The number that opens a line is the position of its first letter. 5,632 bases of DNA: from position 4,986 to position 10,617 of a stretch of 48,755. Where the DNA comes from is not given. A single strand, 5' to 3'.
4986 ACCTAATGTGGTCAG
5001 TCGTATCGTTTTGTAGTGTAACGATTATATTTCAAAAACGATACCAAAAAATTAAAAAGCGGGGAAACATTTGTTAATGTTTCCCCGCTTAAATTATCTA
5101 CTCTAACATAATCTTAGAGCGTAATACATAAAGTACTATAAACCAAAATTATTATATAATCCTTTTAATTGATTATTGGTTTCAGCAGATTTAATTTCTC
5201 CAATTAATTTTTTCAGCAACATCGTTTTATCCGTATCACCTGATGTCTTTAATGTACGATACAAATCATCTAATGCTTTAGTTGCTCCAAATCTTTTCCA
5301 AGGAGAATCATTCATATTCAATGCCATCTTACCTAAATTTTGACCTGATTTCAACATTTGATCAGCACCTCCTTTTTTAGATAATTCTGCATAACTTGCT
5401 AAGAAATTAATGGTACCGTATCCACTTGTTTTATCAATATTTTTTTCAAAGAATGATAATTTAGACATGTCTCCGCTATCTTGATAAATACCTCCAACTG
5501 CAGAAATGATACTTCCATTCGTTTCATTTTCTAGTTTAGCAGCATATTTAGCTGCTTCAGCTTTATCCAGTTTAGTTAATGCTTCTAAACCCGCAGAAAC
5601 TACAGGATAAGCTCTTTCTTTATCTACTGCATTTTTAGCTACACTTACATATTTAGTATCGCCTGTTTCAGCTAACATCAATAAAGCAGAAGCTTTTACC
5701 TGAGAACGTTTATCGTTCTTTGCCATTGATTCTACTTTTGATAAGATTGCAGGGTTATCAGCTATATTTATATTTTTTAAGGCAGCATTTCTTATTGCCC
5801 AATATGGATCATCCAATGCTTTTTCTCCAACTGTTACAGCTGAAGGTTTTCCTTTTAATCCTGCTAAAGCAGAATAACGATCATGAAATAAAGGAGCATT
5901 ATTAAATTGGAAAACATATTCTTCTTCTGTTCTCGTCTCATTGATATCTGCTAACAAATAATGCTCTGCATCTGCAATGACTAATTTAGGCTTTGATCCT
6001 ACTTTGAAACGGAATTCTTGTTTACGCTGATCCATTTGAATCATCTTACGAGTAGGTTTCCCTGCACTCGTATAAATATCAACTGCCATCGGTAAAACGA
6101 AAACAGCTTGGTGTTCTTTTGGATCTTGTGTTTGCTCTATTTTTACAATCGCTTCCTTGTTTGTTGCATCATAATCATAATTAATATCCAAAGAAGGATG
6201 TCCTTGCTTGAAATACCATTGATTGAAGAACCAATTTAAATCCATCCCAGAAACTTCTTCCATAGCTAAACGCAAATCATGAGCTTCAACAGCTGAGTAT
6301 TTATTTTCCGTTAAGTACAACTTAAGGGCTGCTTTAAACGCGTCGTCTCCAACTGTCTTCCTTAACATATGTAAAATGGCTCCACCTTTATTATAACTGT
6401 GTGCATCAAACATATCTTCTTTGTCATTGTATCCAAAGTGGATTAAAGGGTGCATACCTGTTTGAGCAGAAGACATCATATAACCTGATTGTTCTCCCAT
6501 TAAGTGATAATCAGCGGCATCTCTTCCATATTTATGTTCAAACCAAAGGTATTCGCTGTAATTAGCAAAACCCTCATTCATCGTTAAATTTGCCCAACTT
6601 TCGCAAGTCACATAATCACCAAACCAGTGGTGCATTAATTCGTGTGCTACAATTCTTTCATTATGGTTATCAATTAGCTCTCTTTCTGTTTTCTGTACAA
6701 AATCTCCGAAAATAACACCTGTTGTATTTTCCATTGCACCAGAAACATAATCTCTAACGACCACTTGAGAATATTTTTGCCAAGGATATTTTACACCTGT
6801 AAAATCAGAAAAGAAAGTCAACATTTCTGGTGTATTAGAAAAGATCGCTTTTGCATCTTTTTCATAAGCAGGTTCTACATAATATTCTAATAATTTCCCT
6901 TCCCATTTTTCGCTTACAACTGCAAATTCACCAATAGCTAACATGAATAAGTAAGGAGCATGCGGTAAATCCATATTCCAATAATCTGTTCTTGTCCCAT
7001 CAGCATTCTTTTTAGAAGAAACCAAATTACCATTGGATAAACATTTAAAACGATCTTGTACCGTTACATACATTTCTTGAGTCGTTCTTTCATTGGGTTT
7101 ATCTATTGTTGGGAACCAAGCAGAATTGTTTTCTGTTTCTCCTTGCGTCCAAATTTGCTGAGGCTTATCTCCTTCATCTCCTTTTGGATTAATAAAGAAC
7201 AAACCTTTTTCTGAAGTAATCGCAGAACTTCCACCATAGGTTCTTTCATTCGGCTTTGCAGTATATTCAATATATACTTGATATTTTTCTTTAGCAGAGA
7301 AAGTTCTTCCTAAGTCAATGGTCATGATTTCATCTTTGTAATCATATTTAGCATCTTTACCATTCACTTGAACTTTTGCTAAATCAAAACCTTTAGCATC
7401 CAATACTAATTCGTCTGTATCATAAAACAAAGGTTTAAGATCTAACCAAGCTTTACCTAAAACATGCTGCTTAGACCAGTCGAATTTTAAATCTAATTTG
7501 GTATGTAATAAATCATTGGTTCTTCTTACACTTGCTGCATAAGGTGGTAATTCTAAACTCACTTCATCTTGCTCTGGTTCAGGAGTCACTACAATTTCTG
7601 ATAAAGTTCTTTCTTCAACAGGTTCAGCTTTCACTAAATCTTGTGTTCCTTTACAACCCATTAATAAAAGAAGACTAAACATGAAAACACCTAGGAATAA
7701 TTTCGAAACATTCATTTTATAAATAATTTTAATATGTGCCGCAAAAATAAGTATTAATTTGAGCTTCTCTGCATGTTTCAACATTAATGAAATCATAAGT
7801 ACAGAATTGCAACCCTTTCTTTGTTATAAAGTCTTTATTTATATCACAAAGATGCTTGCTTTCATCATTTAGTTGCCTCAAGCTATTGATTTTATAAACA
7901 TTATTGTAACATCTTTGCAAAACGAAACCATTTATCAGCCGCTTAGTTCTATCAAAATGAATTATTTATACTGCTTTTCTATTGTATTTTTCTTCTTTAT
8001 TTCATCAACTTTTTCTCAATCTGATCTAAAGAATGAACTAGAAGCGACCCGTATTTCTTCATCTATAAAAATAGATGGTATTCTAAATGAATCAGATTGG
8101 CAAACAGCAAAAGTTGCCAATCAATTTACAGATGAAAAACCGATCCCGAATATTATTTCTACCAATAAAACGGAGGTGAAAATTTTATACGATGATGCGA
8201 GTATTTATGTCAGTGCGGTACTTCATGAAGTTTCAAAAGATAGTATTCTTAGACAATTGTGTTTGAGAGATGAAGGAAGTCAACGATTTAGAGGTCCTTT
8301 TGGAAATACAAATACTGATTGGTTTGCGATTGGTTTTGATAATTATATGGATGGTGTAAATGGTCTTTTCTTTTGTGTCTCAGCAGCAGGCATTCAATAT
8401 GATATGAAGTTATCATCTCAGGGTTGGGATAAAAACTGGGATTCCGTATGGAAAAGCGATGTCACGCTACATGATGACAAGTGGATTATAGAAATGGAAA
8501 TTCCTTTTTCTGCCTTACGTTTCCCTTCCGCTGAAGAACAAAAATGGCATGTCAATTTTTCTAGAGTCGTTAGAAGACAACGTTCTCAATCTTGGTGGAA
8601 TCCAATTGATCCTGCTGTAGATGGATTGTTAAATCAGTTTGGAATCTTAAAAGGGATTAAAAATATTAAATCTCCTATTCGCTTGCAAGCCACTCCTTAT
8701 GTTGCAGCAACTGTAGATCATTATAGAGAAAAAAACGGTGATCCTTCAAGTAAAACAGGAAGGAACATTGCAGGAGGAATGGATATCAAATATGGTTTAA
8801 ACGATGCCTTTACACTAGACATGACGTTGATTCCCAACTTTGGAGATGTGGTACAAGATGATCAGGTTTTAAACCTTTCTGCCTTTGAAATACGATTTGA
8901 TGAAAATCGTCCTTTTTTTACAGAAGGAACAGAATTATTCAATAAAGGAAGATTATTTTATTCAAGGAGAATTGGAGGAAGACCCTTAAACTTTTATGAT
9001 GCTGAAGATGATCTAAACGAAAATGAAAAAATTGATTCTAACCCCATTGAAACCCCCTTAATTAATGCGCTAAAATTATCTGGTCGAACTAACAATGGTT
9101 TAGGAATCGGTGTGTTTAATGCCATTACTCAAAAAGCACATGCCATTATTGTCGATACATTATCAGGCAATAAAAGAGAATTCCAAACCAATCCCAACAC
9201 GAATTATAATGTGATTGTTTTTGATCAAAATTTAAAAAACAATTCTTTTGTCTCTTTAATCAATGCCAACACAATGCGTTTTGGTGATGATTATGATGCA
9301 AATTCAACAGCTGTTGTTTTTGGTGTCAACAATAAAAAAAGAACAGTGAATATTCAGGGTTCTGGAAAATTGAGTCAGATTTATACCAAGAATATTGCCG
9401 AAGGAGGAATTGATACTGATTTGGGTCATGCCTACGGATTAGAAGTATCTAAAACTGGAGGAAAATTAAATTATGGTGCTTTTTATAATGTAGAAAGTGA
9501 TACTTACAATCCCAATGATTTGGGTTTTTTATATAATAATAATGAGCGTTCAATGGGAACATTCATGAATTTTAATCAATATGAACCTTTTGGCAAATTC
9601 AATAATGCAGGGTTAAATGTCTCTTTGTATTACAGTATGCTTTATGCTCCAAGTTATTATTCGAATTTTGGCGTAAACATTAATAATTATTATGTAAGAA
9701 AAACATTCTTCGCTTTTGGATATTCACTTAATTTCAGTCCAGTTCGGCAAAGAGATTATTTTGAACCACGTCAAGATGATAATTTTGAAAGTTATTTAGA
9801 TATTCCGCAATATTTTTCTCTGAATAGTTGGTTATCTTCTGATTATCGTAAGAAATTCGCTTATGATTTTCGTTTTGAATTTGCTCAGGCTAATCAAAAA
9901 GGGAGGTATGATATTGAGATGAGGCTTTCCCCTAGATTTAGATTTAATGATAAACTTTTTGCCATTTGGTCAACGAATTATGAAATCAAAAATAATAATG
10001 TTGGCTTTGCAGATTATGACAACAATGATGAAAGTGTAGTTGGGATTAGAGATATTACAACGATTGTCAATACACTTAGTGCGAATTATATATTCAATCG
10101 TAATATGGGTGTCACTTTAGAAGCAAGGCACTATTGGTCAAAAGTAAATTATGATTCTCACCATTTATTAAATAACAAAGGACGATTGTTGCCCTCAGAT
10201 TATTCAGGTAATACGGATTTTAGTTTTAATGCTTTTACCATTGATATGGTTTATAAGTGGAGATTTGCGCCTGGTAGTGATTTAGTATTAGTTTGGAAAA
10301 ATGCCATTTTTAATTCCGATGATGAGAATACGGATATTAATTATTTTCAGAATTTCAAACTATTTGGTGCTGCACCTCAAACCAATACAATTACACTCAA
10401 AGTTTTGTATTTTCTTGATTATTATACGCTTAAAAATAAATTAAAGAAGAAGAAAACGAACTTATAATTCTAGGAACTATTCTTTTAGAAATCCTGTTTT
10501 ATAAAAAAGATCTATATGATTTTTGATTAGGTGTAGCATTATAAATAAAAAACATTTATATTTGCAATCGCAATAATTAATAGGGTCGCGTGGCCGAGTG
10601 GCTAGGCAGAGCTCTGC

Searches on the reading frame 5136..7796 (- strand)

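Call 43: search_protein_families(library=pfam, proteins=[window:5136-7796:-], max_evalue=0.00001)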
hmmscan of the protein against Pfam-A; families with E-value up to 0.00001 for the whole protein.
window:5136-7796:- (886 aa): 3 families
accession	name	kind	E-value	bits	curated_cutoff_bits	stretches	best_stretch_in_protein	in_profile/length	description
PF01433.26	Peptidase_M1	-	6.7e-48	163.6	27.7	1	321-527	5-218/218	Peptidase family M1 domain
PF17900.6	Peptidase_M1_N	-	1.2e-17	65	25.8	1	98-283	4-186/186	Peptidase M1 N-terminal domain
PF11940.14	DUF3458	-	4.9e-08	33.7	28.6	1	532-602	1-77/95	Domain of unknown function (DUF3458) Ig-like fold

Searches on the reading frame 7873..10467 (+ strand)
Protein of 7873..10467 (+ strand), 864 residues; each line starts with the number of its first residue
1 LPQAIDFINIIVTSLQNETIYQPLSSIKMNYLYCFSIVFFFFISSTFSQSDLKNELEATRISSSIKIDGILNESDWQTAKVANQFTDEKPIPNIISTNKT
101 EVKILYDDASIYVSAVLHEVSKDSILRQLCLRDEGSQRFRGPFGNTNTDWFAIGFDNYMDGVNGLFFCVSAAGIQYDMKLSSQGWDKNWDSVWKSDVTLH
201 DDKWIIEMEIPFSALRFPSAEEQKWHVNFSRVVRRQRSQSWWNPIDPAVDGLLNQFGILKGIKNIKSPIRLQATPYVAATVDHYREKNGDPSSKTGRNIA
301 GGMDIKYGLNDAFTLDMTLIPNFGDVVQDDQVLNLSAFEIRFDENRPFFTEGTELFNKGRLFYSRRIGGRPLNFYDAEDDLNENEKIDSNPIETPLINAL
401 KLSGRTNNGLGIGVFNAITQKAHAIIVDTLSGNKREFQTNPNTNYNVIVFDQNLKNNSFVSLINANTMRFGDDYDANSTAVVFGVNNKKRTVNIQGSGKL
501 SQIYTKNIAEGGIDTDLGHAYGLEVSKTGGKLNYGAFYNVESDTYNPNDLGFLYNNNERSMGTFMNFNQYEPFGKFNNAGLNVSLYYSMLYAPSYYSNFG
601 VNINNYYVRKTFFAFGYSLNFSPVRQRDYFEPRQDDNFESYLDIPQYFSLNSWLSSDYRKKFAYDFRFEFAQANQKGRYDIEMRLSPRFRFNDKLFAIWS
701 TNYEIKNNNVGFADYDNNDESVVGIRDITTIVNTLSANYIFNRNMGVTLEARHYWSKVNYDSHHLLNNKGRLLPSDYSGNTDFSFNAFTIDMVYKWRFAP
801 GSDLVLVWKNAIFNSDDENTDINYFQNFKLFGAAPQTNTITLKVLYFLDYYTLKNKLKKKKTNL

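Call 43: search_protein_families(library=pfam, proteins=[window:7873-10467:+], max_evalue=0.00001)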
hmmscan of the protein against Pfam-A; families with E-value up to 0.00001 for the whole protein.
window:7873-10467:+ (864 aa): 1 family
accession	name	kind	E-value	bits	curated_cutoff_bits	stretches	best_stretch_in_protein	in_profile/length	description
PF19313.5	DUF5916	-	1.3e-198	661.8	22.6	1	267-856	1-571/572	Domain of unknown function (DUF5916)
